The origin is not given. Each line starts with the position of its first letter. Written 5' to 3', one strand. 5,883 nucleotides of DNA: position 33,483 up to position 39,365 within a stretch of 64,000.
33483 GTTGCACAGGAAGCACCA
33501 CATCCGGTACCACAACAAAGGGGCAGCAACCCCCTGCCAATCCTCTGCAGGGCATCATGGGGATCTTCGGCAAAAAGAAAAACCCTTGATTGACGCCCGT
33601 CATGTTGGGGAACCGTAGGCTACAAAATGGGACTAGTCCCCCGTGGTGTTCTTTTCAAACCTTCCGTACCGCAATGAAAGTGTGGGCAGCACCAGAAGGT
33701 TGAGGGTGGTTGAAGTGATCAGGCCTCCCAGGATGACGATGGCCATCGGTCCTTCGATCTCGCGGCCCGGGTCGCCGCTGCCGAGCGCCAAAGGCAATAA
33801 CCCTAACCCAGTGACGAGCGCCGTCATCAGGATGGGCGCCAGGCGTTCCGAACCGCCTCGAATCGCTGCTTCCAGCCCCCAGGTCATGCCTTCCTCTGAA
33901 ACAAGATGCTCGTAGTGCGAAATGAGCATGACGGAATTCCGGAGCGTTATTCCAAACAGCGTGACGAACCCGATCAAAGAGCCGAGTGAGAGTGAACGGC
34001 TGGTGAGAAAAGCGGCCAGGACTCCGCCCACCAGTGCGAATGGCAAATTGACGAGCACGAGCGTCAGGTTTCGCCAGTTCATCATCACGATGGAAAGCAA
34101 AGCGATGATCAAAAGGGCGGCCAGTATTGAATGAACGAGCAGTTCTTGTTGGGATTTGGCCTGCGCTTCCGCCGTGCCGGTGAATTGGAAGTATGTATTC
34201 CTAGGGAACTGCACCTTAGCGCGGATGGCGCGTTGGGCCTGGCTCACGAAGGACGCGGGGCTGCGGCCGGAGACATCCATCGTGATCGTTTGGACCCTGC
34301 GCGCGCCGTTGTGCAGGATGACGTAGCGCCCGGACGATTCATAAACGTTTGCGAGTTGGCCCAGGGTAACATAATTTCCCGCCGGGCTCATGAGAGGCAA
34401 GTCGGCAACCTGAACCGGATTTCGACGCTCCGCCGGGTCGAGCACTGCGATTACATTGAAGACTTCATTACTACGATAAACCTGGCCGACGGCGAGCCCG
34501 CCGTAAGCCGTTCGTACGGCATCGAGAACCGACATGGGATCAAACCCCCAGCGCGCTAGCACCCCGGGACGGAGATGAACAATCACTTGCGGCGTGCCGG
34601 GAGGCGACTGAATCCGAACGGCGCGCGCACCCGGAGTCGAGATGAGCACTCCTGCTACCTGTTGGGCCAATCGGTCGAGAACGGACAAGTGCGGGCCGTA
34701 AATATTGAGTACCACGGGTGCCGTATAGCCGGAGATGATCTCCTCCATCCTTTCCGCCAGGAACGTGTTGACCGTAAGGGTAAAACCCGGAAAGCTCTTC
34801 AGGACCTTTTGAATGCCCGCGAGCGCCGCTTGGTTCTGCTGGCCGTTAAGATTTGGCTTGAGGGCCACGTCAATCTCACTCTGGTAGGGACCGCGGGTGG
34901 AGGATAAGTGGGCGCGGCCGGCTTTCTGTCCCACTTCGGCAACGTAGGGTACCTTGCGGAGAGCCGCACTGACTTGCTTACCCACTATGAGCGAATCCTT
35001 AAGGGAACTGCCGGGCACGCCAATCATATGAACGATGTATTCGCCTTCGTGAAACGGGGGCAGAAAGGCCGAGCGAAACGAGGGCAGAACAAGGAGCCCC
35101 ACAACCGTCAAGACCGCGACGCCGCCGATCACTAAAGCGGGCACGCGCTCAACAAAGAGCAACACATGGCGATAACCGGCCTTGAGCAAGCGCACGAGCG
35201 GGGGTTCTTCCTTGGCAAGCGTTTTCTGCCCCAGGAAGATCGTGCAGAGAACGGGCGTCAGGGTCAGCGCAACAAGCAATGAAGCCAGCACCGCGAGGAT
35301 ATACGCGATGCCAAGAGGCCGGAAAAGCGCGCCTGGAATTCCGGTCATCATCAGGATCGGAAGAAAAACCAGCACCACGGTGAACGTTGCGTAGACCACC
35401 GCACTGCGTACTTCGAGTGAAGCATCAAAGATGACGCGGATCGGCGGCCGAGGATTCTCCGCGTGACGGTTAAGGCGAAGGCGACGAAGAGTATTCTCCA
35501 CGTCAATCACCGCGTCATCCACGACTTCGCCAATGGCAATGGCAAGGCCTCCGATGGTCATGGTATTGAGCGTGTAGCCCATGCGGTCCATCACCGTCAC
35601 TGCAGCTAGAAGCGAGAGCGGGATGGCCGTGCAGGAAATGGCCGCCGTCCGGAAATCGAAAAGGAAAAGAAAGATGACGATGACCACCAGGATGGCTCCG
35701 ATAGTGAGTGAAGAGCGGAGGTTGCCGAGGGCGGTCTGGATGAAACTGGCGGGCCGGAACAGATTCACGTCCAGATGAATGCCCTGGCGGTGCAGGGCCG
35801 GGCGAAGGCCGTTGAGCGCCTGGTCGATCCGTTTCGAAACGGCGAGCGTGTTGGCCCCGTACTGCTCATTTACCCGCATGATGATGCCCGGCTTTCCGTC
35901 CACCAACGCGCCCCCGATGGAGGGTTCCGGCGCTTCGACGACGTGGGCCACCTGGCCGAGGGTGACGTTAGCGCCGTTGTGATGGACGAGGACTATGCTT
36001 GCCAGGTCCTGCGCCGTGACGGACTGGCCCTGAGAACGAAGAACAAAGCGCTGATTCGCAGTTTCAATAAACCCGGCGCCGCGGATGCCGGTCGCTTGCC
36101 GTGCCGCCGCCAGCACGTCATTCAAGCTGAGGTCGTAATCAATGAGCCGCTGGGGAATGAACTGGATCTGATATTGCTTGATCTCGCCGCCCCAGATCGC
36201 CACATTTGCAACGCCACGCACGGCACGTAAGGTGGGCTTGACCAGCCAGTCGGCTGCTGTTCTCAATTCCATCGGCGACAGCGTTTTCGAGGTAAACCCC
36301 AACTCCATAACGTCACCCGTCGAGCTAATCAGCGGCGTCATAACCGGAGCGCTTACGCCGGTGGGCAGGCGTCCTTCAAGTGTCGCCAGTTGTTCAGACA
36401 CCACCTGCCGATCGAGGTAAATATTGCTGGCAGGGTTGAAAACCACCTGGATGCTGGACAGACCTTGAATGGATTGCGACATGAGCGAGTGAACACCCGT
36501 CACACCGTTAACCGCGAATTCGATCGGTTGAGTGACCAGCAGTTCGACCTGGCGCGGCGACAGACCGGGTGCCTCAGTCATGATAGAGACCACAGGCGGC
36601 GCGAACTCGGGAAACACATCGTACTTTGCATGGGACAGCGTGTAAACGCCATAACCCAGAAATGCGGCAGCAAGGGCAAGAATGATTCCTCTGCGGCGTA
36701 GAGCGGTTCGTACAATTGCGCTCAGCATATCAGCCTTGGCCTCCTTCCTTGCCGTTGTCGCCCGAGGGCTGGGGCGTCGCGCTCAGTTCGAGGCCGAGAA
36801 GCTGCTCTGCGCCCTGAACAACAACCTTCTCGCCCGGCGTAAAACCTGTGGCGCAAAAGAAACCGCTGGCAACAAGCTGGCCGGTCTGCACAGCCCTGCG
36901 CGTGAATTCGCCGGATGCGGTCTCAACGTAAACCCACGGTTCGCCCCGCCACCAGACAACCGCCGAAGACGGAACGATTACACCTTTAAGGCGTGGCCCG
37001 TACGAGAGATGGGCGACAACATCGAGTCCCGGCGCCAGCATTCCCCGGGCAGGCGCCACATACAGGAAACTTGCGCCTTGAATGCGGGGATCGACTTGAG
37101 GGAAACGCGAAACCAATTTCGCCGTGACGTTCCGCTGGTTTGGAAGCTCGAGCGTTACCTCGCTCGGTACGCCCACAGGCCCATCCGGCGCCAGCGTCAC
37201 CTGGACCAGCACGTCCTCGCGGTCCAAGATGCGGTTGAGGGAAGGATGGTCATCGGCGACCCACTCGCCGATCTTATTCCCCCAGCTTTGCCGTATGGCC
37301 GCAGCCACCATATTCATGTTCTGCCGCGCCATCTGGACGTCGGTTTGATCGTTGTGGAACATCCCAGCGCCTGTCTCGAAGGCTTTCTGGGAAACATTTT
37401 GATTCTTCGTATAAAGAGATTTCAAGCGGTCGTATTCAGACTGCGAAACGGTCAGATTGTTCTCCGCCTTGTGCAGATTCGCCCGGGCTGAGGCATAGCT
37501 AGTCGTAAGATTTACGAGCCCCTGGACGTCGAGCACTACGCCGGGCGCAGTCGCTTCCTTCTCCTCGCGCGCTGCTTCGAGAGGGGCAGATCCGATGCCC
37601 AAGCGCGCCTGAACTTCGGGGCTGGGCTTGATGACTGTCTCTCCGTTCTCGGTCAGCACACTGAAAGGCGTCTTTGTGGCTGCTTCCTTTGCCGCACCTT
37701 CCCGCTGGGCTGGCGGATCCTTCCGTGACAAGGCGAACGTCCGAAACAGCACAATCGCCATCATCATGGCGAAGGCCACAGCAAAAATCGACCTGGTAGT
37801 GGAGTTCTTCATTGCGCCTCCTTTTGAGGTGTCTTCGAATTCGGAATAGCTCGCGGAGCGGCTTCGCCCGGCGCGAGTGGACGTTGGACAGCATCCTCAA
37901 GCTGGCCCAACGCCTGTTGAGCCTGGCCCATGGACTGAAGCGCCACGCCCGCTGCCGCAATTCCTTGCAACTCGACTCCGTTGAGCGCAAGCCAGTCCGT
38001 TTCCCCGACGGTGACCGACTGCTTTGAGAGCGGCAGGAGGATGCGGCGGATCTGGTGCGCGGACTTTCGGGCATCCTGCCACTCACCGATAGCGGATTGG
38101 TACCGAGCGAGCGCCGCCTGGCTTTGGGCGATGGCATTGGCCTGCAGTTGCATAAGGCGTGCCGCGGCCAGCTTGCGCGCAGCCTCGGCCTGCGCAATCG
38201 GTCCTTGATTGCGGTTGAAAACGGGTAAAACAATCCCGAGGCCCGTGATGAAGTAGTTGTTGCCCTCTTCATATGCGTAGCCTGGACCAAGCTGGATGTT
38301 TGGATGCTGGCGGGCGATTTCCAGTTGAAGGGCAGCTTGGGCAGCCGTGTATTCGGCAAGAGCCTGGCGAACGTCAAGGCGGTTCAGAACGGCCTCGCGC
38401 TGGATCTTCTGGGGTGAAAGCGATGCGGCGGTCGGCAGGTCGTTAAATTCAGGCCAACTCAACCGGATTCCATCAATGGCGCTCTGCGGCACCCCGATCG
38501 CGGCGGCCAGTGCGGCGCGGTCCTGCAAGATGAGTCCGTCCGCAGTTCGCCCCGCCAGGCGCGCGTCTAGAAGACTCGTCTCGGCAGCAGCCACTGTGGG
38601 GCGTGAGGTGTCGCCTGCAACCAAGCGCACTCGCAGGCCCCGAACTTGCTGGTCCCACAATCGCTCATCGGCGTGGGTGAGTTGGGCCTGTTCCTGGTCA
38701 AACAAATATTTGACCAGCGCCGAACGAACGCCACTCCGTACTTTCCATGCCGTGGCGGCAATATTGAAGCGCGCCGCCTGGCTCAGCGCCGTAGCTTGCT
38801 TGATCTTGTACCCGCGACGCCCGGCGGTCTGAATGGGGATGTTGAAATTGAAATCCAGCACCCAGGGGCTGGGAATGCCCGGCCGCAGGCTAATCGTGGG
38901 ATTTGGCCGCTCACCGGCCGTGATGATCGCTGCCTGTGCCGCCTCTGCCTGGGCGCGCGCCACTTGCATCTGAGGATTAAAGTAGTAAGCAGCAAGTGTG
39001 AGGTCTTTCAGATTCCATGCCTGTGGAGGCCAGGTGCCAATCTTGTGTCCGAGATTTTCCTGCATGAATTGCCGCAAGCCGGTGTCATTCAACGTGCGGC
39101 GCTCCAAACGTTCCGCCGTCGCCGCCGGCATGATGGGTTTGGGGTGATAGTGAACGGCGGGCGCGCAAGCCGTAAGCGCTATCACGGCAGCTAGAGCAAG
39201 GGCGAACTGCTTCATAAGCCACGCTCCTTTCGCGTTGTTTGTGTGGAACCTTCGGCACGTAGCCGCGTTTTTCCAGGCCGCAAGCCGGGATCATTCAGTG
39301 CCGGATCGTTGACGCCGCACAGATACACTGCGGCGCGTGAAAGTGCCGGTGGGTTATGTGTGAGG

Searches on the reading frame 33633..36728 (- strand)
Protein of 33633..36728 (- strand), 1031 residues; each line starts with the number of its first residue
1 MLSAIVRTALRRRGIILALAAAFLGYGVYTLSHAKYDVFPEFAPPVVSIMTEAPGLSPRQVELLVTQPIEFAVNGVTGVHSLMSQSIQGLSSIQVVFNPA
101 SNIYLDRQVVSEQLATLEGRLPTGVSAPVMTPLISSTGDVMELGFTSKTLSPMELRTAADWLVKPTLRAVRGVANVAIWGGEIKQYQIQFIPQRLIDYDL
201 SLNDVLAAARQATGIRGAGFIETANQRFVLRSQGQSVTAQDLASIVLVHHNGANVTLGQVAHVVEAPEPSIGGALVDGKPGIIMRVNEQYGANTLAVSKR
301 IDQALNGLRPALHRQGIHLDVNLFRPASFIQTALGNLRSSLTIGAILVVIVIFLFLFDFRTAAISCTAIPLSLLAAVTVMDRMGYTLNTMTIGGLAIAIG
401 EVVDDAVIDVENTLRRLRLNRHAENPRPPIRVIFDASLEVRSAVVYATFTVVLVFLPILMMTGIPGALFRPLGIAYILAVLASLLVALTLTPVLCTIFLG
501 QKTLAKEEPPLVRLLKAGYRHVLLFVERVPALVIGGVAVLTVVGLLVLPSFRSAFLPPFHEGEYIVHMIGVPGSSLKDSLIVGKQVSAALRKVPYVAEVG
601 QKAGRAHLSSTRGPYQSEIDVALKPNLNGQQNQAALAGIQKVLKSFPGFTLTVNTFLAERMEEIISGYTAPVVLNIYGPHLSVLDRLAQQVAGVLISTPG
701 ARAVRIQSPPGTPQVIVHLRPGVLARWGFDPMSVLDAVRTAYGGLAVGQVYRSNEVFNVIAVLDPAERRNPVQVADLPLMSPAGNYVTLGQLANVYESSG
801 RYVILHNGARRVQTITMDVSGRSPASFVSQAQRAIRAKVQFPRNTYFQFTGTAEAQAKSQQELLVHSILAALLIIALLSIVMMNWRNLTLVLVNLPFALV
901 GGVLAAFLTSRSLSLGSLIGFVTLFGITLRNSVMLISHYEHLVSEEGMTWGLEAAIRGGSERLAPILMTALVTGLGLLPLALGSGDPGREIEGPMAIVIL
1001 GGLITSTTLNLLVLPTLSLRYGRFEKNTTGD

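Call 34: search_protein_families(library=ncbifam, proteins=[window:33633-36728:-], max_evalue=0.00001)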
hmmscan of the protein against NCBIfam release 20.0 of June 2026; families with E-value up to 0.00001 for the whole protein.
window:33633-36728:- (1031 aa): 12 families
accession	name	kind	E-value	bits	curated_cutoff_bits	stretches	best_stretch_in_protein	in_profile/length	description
TIGR00914.1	2A0601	subfamily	4.1e-194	647.3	701.45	1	1-1018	1-1032/1051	CusA/CzcA family heavy metal efflux RND transporter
NF033617.1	RND_permease_2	subfamily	2.3e-146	489.3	1250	1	17-1017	12-1003/1009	multidrug efflux RND transporter permease subunit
NF000282.2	RND_permease_1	subfamily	1.1e-104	351.3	1250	1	26-1016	21-1022/1029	multidrug efflux RND transporter permease subunit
NF007905.0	PRK10614.1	equivalog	8e-93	311.8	1774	1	17-1026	17-1013/1025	multidrug efflux RND transporter permease subunit MdtC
TIGR00915.1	2A0602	subfamily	5.6e-90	302.6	940.35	1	24-1017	20-1024/1050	efflux RND transporter permease subunit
NF007798.0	PRK10503.1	equivalog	1.5e-83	281.1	1584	1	19-1027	31-1028/1040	MdtB/MuxB family multidrug efflux RND transporter permease subunit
NF007133.0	PRK09579.1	equivalog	3.2e-73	246.8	1763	1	21-1017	19-998/1017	multidrug efflux RND transporter permease subunit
NF007131.0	PRK09577.1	equivalog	2.3e-68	230.9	1768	2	27-629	23-632/1045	multidrug efflux RND transporter permease subunit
NF007842.1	PRK10555.1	equivalog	1.7e-60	204.9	1854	2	26-500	22-498/1036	multidrug efflux RND transporter permease AcrD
NF011706.2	PRK15127.1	equivalog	8.4e-53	179.5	2150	2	25-499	24-497/1049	multidrug efflux RND transporter permease subunit AcrB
NF000037.1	RND_perm_OqxB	exception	1.1e-47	162.5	2200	2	36-509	34-509/1050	multidrug efflux RND transporter permease subunit OqxB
TIGR00916.1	2A0604s01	subfamily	5.9e-07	29.3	148.6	0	343-464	95-210/231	SecD/SecF family protein translocase subunit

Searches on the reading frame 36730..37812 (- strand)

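Call 34: search_protein_families(library=ncbifam, proteins=[window:36730-37812:-], max_evalue=0.00001)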
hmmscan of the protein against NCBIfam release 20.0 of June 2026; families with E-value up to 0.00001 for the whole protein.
window:36730-37812:- (360 aa): 4 families
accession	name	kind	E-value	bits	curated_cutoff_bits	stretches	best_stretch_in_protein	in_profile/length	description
TIGR01730.1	RND_mfp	subfamily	9.1e-16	57.7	94.9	1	104-338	64-313/322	efflux RND transporter periplasmic adaptor subunit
TIGR00999.1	8a0102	subfamily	2.9e-09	36.4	319.3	1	102-337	18-269/271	CzcB/NccB family metal efflux transporter periplasmic adaptor subunit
NF033138.2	RND-peri-MexC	equivalog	6.3e-07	28.8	625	0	255-338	279-363/375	MexC family multidrug efflux RND transporter periplasmic adaptor subunit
NF000272.2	OqxA_adapt_sub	exception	6.7e-06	25.3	835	0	256-338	288-370/391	multidrug efflux RND transporter periplasmic adaptor subunit OqxA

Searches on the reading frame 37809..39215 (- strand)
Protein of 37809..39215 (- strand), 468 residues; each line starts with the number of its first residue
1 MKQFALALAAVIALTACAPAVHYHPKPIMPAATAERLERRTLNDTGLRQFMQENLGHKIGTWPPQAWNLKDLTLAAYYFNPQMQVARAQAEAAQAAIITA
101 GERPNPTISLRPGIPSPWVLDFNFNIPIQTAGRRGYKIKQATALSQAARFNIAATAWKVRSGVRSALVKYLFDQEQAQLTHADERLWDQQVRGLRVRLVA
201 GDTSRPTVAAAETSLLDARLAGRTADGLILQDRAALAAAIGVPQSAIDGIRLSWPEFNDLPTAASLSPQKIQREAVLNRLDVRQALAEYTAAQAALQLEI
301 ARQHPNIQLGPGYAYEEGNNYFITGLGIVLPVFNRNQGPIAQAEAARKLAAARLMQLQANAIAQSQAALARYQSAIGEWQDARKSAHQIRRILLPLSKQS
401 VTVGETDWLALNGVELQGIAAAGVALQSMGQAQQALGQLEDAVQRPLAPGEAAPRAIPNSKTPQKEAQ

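Call 34: search_protein_families(library=ncbifam, proteins=[window:37809-39215:-], max_evalue=0.00001)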
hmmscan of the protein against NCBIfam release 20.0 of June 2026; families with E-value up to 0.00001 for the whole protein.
window:37809-39215:- (468 aa): 1 family
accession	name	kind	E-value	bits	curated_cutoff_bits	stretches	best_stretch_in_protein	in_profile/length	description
TIGR01844.1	type_I_sec_TolC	subfamily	6.4e-06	25.4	225.15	0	137-404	90-358/414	TolC family outer membrane protein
